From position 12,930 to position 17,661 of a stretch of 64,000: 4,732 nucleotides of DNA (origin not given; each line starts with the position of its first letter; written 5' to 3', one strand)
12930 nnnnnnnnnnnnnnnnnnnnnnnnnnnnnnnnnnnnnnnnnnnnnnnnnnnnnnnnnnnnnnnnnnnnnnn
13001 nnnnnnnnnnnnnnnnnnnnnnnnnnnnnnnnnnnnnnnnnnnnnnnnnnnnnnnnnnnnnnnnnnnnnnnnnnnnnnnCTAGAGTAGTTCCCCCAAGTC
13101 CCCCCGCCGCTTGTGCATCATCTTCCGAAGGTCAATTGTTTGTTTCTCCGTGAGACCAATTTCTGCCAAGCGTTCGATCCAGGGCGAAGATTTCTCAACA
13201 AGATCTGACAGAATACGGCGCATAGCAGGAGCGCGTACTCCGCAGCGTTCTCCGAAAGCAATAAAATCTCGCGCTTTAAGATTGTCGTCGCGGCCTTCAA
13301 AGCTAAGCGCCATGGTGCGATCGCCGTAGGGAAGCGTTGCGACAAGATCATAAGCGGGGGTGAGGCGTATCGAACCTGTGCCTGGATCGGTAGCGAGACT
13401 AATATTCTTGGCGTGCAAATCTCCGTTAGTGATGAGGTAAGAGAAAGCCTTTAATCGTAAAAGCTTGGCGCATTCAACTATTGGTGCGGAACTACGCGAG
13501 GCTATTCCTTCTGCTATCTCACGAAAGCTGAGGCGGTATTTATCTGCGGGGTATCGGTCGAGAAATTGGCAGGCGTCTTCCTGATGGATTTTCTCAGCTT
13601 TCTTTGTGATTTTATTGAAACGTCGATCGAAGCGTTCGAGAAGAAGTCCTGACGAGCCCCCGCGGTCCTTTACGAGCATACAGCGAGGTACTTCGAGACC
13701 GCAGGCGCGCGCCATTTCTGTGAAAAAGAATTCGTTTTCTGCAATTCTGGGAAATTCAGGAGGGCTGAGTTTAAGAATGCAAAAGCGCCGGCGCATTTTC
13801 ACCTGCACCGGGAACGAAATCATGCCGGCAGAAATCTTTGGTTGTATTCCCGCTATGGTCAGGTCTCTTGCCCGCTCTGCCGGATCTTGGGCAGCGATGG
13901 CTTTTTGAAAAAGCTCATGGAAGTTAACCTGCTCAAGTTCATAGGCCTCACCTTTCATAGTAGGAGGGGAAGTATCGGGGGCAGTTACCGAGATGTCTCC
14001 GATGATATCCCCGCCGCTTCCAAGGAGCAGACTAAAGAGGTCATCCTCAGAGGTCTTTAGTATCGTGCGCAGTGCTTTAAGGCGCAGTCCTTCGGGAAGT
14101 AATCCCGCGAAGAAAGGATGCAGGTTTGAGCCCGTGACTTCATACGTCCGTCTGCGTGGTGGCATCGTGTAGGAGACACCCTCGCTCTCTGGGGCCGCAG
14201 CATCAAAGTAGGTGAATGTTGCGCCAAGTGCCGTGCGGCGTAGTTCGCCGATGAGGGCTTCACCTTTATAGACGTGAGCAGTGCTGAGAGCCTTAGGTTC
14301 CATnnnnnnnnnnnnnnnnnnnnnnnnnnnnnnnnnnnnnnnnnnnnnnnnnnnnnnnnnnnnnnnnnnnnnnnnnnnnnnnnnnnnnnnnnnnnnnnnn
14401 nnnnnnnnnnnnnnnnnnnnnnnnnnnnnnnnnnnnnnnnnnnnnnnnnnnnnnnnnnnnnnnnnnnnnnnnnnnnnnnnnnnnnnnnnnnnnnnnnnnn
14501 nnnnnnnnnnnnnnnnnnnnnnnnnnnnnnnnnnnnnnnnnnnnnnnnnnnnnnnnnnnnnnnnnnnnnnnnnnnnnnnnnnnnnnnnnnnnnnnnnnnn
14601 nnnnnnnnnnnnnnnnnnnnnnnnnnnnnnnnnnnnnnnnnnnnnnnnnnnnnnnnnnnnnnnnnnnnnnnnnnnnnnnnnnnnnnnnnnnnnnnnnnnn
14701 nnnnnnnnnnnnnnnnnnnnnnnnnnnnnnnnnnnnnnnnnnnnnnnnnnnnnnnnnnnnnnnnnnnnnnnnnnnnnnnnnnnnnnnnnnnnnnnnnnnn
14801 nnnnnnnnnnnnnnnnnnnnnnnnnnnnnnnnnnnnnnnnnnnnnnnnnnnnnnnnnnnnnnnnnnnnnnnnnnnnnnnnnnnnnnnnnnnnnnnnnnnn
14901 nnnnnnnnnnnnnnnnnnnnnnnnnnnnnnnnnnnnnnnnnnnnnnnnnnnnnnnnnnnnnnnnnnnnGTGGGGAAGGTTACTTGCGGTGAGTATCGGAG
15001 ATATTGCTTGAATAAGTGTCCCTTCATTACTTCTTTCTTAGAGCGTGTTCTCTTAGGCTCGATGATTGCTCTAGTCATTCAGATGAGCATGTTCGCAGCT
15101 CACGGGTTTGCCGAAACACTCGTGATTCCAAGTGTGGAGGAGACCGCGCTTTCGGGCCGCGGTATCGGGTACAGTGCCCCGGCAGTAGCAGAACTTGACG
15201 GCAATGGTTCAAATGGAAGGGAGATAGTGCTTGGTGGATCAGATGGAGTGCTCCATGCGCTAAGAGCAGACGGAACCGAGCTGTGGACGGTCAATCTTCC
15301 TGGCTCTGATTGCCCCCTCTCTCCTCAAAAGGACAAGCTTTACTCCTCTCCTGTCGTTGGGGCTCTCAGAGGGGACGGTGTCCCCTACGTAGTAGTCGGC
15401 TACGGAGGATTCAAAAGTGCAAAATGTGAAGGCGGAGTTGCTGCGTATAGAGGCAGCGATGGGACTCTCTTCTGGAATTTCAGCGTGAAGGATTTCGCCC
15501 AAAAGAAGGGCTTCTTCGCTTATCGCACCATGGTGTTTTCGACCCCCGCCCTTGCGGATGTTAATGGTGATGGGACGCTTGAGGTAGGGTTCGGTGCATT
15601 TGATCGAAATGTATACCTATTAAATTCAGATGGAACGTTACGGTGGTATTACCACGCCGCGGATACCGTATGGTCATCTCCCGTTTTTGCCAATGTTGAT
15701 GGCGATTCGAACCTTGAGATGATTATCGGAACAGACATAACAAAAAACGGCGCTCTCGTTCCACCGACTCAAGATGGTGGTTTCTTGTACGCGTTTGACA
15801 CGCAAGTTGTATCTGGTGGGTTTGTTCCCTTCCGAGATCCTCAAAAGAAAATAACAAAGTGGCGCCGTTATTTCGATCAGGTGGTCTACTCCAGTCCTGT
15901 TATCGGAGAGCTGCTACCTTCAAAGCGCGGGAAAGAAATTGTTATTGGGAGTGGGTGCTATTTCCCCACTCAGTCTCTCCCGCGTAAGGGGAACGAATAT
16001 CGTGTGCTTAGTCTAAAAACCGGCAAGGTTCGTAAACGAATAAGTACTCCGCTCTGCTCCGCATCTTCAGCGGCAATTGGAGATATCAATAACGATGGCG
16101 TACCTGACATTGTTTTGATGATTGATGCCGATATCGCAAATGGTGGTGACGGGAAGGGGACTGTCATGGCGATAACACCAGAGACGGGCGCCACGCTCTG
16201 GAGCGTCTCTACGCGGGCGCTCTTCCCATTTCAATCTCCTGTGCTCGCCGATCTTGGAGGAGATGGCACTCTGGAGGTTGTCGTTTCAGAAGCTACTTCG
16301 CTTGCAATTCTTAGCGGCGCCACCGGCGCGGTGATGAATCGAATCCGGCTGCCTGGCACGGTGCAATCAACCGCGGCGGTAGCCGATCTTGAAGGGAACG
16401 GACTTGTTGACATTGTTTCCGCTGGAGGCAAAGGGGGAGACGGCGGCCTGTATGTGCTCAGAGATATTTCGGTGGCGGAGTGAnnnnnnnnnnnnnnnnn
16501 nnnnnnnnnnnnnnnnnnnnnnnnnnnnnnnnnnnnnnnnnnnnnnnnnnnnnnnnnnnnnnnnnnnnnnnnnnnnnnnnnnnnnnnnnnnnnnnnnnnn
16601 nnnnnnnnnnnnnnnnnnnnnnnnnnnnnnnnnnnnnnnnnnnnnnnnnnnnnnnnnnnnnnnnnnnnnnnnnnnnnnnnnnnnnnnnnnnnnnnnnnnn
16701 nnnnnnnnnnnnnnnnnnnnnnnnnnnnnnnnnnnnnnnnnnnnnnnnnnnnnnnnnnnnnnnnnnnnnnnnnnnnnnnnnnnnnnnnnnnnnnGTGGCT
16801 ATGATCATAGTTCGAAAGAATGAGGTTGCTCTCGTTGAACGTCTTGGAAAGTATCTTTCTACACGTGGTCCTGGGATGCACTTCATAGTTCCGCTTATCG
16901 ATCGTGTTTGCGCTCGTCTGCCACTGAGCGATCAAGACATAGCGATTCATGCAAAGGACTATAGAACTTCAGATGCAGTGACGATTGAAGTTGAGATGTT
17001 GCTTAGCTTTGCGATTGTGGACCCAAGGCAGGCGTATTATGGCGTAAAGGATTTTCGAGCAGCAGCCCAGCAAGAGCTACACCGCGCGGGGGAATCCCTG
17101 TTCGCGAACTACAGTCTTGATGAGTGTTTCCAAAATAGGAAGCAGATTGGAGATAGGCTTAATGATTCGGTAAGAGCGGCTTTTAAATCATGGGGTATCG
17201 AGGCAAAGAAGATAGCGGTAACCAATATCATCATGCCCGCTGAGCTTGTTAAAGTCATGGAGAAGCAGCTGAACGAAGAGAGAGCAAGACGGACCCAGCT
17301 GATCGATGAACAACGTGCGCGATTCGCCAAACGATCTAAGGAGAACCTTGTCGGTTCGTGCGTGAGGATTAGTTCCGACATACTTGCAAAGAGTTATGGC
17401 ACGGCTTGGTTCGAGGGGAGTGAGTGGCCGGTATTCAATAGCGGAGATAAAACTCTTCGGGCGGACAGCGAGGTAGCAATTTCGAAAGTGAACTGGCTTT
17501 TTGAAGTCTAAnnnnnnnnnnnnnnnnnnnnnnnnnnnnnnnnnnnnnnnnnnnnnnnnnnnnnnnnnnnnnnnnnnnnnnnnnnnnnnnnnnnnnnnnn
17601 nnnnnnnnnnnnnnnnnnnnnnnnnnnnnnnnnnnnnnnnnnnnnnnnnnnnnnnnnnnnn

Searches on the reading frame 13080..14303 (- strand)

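Call 36: search_protein_families(library=pfam, proteins=[window:13080-14303:-], max_evalue=0.0001)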
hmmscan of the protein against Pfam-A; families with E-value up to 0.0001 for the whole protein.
window:13080-14303:- (407 aa): 2 families
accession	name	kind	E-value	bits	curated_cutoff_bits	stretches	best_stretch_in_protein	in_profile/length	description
PF07804.18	HipA_C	-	3.9e-47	161.1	30.5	1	149-372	2-209/213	HipA-like C-terminal domain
PF13657.11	Couple_hipA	-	5.1e-17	62.7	22.5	1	10-106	2-98/99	HipA N-terminal domain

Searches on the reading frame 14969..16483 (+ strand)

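Call 36: search_protein_families(library=pfam, proteins=[window:14969-16483:+], max_evalue=0.0001)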
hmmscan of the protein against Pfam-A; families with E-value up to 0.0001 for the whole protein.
window:14969-16483:+ (504 aa): 5 families
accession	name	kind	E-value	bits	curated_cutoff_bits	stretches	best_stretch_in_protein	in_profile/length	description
PF13517.12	FG-GAP_3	-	5.1e-17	62.7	26.9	0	197-252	1-60/61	FG-GAP-like repeat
PF13360.13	PQQ_2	-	1e-12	48.7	27.6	1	396-473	2-73/233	Outer membrane protein assembly factor BamB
PF13570.13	Beta-prop_ACSF4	-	4.4e-12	46.5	133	0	151-247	151-225/329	Beta-alanine-activating enzyme, beta-propeller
PF25292.1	Beta-prop_CGLA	-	2.4e-07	31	26.8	0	196-233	37-74/316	Lambda-carrageenase beta-propeller domain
PF01839.29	FG-GAP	-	9.7e-05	22.6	22.1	0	366-383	3-20/37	FG-GAP repeat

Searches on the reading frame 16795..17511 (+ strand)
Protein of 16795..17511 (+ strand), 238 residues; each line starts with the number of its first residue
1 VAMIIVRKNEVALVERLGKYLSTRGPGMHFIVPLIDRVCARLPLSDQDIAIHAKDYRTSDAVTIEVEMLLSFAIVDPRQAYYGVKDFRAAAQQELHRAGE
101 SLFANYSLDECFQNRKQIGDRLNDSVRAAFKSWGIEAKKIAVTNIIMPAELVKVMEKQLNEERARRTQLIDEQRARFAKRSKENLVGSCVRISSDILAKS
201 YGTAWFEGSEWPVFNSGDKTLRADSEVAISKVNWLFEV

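Call 37: search_protein_families(library=pfam, proteins=[window:16795-17511:+], max_evalue=0.0001)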
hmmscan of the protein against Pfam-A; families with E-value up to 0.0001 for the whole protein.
window:16795-17511:+ (238 aa): 1 family
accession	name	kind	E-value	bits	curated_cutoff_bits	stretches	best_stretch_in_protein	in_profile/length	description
PF01145.31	Band_7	-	7.4e-30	104.7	23.6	1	5-173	2-172/176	SPFH domain / Band 7 family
